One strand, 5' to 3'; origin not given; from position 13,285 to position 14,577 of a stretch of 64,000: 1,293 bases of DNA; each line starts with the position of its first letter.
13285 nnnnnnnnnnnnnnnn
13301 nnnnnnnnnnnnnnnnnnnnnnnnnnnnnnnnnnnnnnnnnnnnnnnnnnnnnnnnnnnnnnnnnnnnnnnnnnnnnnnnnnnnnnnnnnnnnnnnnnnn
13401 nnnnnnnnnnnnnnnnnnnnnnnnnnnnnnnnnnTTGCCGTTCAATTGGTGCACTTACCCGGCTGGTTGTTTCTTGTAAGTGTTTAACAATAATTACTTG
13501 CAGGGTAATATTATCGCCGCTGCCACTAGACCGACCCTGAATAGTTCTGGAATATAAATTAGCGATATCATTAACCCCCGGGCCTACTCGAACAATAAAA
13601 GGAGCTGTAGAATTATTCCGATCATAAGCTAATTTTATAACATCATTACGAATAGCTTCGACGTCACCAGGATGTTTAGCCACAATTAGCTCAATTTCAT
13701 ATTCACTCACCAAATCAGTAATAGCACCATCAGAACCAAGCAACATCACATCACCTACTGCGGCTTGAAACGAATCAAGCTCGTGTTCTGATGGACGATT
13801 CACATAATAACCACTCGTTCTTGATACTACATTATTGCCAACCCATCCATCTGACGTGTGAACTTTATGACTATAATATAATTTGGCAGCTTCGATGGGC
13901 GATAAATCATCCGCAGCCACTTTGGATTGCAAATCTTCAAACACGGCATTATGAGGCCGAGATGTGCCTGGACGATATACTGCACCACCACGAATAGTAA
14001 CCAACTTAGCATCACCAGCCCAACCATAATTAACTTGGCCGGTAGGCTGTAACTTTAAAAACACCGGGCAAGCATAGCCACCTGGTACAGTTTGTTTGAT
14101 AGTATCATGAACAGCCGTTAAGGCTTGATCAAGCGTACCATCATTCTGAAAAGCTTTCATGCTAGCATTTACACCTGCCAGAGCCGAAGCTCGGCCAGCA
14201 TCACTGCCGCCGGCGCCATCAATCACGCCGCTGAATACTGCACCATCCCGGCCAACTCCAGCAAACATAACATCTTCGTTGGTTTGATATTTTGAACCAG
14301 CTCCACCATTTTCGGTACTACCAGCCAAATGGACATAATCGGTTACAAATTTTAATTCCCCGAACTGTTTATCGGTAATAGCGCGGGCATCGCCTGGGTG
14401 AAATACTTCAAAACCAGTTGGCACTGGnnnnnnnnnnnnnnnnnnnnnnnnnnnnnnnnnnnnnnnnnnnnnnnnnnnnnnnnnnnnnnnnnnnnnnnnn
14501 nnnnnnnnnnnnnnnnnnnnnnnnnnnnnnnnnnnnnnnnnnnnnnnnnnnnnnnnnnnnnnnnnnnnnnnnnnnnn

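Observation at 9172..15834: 2220-aa giant protein with an internal PP2C phosphatase domain, central hydrophobic hairpin and long coiled coils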

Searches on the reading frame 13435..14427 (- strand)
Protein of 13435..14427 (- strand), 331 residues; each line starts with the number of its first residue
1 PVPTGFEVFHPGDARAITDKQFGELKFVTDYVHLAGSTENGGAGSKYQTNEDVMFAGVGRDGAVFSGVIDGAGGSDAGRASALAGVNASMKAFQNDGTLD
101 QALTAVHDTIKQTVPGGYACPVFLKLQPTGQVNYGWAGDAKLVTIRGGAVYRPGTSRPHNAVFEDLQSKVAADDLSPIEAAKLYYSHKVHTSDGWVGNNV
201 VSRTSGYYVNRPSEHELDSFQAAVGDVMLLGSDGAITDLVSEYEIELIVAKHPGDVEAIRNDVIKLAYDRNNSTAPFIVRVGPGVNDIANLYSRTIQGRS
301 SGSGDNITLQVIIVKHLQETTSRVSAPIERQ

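Call 10: search_protein_families(library=pfam, proteins=[window:13435-14427:-], max_evalue=10)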
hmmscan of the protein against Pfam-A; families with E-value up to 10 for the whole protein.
window:13435-14427:- (331 aa): 1 family
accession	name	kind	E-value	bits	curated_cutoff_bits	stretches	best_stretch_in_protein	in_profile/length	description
PF00142.24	Fer4_NifH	-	0.17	11.8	25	1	51-122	66-136/271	4Fe-4S iron sulfur cluster binding proteins, NifH/frxC family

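Call 11: search_solved_structures(query=window:13435-14427:-, max_evalue=10, show_alignments=2)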
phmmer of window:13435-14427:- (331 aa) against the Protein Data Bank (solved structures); distinct sequences matched with E-value up to 10: 2.
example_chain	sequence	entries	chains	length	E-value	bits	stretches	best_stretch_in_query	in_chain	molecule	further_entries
4tzl_A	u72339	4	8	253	0.23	14.1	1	241-328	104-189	Protein HTP-2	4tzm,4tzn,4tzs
6jkv_A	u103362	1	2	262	0.29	13.8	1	68-172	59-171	PppA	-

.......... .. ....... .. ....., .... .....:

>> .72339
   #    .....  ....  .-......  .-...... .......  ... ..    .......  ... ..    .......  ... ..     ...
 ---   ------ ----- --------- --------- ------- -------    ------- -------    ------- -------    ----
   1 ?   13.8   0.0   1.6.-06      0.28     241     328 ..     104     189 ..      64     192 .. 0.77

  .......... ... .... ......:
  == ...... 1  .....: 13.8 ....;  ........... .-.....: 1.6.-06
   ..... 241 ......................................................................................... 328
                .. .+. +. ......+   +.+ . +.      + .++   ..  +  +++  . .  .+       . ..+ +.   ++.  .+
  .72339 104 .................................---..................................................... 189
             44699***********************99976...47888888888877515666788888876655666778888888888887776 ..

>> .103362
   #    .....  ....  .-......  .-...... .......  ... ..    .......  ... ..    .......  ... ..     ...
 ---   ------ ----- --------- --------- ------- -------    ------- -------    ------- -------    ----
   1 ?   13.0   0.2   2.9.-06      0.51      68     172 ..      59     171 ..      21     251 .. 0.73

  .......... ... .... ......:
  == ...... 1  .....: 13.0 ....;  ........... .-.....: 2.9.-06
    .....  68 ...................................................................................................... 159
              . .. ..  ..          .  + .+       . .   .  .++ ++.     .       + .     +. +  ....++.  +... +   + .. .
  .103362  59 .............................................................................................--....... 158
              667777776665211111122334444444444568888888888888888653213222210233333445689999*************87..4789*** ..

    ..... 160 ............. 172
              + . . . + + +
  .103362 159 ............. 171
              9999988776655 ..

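Call 14: find_homologous_proteins(query=window:13435-14427:-, max_evalue=0.01)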
Query window:13435-14427:-: 7442 candidates shared short words with the query, none scored E <= 0.01.

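Call 21: search_protein_families(library=ncbifam, proteins=[window:13435-14427:-], max_evalue=10)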
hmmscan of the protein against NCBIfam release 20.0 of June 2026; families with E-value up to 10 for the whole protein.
window:13435-14427:- (331 aa): 1 family
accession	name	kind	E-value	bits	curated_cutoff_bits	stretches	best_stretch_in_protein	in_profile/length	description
NF033484.1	Stp1_PP2C_phos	equivalog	9.7e-08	31.8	230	2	199-270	153-220/232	Stp1/IreP family PP2C-type Ser/Thr phosphatase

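Call 26: search_solved_structures(query=A1, max_evalue=1, show_alignments=2)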
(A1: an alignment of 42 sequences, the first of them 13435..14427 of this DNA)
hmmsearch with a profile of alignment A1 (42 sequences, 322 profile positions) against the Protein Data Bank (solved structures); distinct sequences matched with E-value up to 1: 81 (the best 60 are shown).
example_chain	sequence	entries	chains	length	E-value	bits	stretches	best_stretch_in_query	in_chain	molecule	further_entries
6ihw_A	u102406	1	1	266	1.6e-31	112.9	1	48-273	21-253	Phosphorylated protein phosphatase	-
6ihs_A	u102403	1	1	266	2.7e-31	112.2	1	45-273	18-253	Phosphorylated protein phosphatase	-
6ihr_A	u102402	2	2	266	3.4e-31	111.8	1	48-273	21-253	Phosphorylated protein phosphatase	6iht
6ihv_A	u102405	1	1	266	3.7e-31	111.7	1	48-273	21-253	Phosphorylated protein phosphatase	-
6ihu_A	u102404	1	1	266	4.4e-31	111.5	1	48-273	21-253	Phosphorylated protein phosphatase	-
5f1m_A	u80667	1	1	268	4.8e-31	111.3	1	54-273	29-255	Phosphorylated protein phosphatase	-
6ihl_A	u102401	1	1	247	6.7e-31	110.9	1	62-273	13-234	Phosphorylated protein phosphatase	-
1txo_A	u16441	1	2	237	1.5e-24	90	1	64-266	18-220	Putative Bacterial Enzyme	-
2cm1_A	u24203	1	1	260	3e-24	89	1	64-266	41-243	SERINE THREONINE PROTEIN PHOSPHATASE PSTP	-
5iti_A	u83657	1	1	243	1.3e-23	86.9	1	63-259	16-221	Protein serin-threonin phosphatase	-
5d2u_A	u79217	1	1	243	1.5e-23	86.7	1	63-259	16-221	Protein serin-threonin phosphatase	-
2j82_A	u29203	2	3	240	1.9e-23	86.4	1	64-259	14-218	PROTEIN SERINE-THREONINE PHOSPHATASE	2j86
2pk0_A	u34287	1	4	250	4e-23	85.3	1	45-269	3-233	Serine/threonine protein phosphatase Stp1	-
2xzv_A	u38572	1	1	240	9e-22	80.9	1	64-259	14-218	PROTEIN SERIN-THREONIN PHOSPHATASE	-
2y09_A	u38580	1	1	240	9.1e-22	80.9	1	64-259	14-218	PROTEIN SERIN-THREONIN PHOSPHATASE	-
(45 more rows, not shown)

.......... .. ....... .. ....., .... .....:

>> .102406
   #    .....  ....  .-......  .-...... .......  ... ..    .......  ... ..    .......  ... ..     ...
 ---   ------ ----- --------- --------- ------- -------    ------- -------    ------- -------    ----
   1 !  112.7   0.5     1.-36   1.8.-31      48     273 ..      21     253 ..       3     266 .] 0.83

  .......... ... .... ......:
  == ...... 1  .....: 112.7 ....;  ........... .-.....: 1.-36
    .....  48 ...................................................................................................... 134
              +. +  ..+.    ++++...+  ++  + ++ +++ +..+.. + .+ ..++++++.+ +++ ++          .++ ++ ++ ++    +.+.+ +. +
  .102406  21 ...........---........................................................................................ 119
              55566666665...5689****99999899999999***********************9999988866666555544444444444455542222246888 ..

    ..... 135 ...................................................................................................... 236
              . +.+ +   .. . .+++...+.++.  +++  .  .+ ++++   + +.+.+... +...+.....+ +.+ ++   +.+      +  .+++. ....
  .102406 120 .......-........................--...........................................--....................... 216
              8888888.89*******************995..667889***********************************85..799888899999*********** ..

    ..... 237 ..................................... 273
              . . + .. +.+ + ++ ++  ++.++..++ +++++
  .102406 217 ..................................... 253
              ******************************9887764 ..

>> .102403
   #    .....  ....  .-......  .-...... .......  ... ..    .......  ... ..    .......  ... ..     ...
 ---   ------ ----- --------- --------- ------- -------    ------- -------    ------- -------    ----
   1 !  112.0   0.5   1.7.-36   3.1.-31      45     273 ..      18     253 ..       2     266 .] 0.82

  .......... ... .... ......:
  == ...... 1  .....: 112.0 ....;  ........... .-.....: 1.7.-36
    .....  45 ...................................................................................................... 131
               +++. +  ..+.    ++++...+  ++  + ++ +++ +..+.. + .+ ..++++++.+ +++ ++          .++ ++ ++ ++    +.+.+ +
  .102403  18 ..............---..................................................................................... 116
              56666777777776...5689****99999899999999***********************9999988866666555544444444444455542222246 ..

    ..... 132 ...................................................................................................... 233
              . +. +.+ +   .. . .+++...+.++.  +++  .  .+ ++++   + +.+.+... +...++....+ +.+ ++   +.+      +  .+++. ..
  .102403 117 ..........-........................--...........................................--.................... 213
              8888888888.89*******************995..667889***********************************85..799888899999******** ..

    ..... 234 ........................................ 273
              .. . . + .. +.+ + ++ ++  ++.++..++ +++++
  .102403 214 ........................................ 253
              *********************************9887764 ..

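Call 27: search_protein_families(library=pfam, alignment_id=A1, max_evalue=0.01)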
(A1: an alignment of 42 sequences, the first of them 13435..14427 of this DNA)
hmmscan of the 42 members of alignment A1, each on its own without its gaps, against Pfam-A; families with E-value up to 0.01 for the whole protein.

A. member 1, window:13435-14427:- (331 aa): 0 families

B. families by the number of members that match (of 42 scanned): 7 families
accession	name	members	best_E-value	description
PF00481.26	PP2C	32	1.3e-11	Protein phosphatase 2C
PF13672.11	PP2C_2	27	6.7e-11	Protein phosphatase 2C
PF07228.17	SpoIIE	13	1.1e-07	Stage II sporulation protein E (SpoIIE)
PF00226.36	DnaJ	1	0.00015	DnaJ domain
PF24818.1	PH_TRF2_HOY1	1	0.007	TRF2/HOY1 PH-like domain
PF21147.3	AMPK_alpha_AID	1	0.0072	AMP-activated protein kinase, alpha subunit, autoinhibitory domain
PF07930.17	DAP_B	1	0.0099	D-aminopeptidase, domain B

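Call 30: find_homologous_proteins(query=A2, max_evalue=0.00001)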
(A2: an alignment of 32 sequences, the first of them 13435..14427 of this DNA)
Query A2 (32 sequences) (331 aa, profile of the alignment): 25 proteins with E <= 0.00001 among 8000 candidates.
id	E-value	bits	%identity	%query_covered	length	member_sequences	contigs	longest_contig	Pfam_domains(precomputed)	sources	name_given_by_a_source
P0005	4.5e-100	353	33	86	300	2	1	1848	PF00481.27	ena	-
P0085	6.7e-97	343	33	86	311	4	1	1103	-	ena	-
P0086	1.9e-94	335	30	92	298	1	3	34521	-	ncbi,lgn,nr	ncbi:MAG: hypothetical protein HYU99_10255 [Deltaproteobacteria bacterium]|nr:hypothetical protein [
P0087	2.4e-93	331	32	86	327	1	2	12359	PF00481.27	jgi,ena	-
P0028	6.3e-93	329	29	77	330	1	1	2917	PF07228.18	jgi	jgi:serine/threonine protein phosphatase PrpC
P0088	6.3e-91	323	31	87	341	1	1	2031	-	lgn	-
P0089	5.5e-90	320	32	83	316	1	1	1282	-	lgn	-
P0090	7.3e-90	319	32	86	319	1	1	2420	-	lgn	-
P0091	2.3e-89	318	32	85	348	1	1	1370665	PF00481.27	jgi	jgi:PPM family protein phosphatase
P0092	5.7e-89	316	31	86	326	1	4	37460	PF00481.27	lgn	-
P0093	6.0e-87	310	36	87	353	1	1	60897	-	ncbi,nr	ncbi:MAG: hypothetical protein HQM16_02950 [Deltaproteobacteria bacterium]|nr:hypothetical protein [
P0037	4.8e-72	261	31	69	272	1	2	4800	-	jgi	jgi:serine/threonine protein phosphatase PrpC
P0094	2.2e-19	88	25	72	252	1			PF13672.12,PF00481.27,PF07228.18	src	-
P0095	2.1e-16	78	27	20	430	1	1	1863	PF13672.12,PF00481.27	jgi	-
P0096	6.6e-16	76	24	73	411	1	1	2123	PF13672.12,PF00481.27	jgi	jgi:protein phosphatase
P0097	6.1e-15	73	42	9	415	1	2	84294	PF13672.12,PF00481.27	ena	-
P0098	1.7e-12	65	41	13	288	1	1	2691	PF13672.12,PF00481.27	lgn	-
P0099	3.2e-12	64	28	64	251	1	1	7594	PF13672.12,PF00481.27,PF07228.18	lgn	-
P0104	4.8e-8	50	25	62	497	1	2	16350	PF13672.12,PF00481.27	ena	-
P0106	7.8e-6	43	31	17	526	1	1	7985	PF13672.12,PF00481.27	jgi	jgi:PPM family protein phosphatase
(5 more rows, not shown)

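Call 33: find_related_loci(query=A3, collection=genome_contigs, flank=10000)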
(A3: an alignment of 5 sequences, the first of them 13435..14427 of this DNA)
Query A3 (331 aa) in genome_contigs; peptide patterns used: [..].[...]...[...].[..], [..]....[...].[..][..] (x = any residue, [..] = any of these).
114 stretches matched a pattern; 13 encode a relative of the query (tblastn E <= 1e-3); 13 distinct loci.
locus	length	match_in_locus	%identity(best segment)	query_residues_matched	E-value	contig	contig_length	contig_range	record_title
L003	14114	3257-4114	37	24-319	4e-46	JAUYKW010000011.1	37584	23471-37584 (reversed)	MAG: bacterium isolate C24_metabat.bin.218 C24_k141_343915, whole genome shotgun sequence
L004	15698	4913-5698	33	34-319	7e-35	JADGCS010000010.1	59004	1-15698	MAG: Deltaproteobacteria bacterium isolate nXXbin1 nXX_bin1_NODE_10_length_59004_cov_5.268934, whole genome shotgun sequ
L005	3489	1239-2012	33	30-314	4e-33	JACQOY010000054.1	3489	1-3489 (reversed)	MAG: Deltaproteobacteria bacterium isolate NC_groundwater_1293_Ag_S-0.2um_53_32 S_p2_S4_coassembly_k141_616376, whole ge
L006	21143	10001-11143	28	7-331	1e-27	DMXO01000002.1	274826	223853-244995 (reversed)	MAG TPA_asm: Candidatus Magasanikbacteria bacterium isolate UBA11699 contig_186, whole genome shotgun sequence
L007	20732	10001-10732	34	38-312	3e-27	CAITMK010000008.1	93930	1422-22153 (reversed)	MAG: Candidatus Magasanikbacteria bacterium isolate MJ-time_bin-6444 genome assembly, contig: bin-6444:08/15, whole geno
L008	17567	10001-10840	31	28-312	8e-25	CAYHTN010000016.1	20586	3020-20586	MAG TPA_asm: uncultured Gammaproteobacteria bacterium isolate ERP119705_co15_29 genome assembly, contig: NODE_2443_lengt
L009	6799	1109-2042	27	13-317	6e-24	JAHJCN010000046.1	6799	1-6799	MAG: Patescibacteria group bacterium isolate Modern_marine.mb.308 Modern_marine.mb.308_k141_1026039, whole genome shotgu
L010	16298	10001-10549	34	118-319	1e-17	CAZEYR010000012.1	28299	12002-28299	MAG TPA_asm: uncultured Gammaproteobacteria bacterium isolate SRP263991_co3_384 genome assembly, contig: NODE_1435_lengt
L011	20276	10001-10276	40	220-330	2e-16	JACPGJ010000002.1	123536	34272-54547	MAG: Candidatus Kerfeldbacteria bacterium isolate NC_groundwater_384_Ag_B-0.1um_43_17 GD18-4_B1_scaffold_61898, whole ge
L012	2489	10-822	26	33-312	8e-16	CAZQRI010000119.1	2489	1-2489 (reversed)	MAG TPA_asm: uncultured Gammaproteobacteria bacterium isolate SRP298887_co1_343 genome assembly, contig: NODE_64562_leng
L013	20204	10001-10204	36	238-315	1e-9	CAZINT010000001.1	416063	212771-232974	MAG TPA_asm: uncultured Gammaproteobacteria bacterium isolate SRP257259_co1_139 genome assembly, contig: NODE_10_length_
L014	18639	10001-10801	28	37-312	9e-16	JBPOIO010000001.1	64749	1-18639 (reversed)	MAG: Candidatus Magasanikiibacteriota bacterium isolate MAG_292 c_000000559125, whole genome shotgun sequence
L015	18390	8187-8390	37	238-315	3e-7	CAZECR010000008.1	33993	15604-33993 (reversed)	MAG TPA_asm: uncultured Gammaproteobacteria bacterium isolate SRP286056_co1_68 genome assembly, contig: NODE_1364_length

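Call 46: find_encoding_contigs(protein=P0091, flank=8000, max_places=2)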
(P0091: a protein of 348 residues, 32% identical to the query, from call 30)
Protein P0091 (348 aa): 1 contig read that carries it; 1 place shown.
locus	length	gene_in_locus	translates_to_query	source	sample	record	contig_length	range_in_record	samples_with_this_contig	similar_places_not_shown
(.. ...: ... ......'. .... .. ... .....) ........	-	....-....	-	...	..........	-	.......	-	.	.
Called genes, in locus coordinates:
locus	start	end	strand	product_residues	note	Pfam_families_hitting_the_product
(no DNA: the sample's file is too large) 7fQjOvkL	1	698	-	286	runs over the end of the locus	PF00682:HMGL-like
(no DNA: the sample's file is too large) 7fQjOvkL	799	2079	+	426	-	-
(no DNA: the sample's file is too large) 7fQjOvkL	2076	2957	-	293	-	PF16881:LIAS_N, PF04055:Radical_SAM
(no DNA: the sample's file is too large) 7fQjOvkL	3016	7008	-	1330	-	-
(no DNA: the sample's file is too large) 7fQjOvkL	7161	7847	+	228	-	PF12710:HAD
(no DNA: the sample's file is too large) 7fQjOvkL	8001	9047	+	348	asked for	PF00481:PP2C (faint)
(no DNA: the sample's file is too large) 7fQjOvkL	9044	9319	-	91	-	-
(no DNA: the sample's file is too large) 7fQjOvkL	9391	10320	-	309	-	PF03734:YkuD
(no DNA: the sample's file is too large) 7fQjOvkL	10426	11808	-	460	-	PF00483:NTP_transferase, PF01128:IspD, PF12804:NTP_transf_3, PF25087:GMPPB_C (weak), PF25084:LbH_EIF2B (weak), PF25087:GMPPB_C (weak), PF00132:Hexapep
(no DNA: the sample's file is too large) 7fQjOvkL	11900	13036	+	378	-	PF00149:Metallophos (weak)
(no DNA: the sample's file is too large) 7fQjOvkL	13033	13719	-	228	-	-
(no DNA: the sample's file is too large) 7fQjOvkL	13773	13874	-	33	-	-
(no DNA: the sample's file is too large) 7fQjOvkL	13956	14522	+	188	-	PF01467:CTP_transf_like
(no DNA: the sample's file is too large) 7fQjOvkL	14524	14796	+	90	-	PF09723:Zn_ribbon_8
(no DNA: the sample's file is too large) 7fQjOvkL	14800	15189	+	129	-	PF02537:CRCB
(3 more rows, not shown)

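Call 47: find_encoding_contigs(protein=P0093, flank=8000, max_places=2)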
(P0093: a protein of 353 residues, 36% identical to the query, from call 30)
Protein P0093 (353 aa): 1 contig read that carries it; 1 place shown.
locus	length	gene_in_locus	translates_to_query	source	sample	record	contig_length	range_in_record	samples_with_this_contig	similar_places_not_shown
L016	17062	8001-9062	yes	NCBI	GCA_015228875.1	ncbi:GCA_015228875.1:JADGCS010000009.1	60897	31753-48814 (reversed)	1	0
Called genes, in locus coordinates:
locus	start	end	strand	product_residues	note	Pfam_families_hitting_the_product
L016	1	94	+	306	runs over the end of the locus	-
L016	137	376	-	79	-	PF09723:Zn_ribbon_8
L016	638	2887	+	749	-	PF01839:FG-GAP (faint), PF11617:Cu-binding_MopE, PF13517:FG-GAP_3 (faint), PF11617:Cu-binding_MopE (weak)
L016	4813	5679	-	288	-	-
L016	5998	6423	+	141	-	PF00572:Ribosomal_L13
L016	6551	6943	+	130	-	PF00380:Ribosomal_S9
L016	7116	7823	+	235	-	PF02585:PIG-L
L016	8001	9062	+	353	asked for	-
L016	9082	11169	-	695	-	-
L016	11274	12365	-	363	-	-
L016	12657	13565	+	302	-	-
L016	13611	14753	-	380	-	PF02771:Acyl-CoA_dh_N, PF02770:Acyl-CoA_dh_M, PF00441:Acyl-CoA_dh_1, PF08028:Acyl-CoA_dh_2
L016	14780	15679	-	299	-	PF02219:MTHFR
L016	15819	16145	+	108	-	-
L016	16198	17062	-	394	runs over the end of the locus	PF22694:CtpB_N-like, PF00595:PDZ, PF13180:PDZ_2, PF17820:PDZ_6, PF03572:Peptidase_S41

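Call 64: find_encoding_contigs(protein=P0086, flank=6000, max_places=2)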
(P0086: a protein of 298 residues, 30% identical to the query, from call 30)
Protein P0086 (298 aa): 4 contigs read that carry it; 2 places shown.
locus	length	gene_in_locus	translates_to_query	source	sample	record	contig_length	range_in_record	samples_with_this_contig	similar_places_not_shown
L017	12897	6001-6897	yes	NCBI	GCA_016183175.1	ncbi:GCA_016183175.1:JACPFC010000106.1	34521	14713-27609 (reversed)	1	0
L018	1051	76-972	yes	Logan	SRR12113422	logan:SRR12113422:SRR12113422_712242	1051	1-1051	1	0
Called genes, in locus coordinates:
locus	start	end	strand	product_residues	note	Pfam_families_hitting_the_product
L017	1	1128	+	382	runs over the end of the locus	PF02463:SMC_N (weak), PF11398:DUF2813 (faint), PF13175:AAA_15 (weak), PF13555:AAA_29 (faint), PF13304:AAA_21, PF13175:AAA_15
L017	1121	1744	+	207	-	PF14103:DUF4276 (weak)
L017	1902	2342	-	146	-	PF14347:DUF4399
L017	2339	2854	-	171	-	PF01625:PMSR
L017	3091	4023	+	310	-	PF00140:Sigma70_r1_2 (weak), PF04542:Sigma70_r2, PF04545:Sigma70_r4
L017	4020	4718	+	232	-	PF00175:NAD_binding_1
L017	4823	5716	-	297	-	PF01435:Peptidase_M48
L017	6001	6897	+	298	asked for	-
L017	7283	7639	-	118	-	PF07238:PilZ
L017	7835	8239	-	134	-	-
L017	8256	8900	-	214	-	PF00923:TAL_FSA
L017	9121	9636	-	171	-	PF01288:HPPK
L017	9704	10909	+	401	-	PF00155:Aminotran_1_2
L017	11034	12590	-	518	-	PF00209:SNF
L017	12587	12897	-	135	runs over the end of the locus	PF13473:Cupredoxin_1 (weak)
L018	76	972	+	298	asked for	-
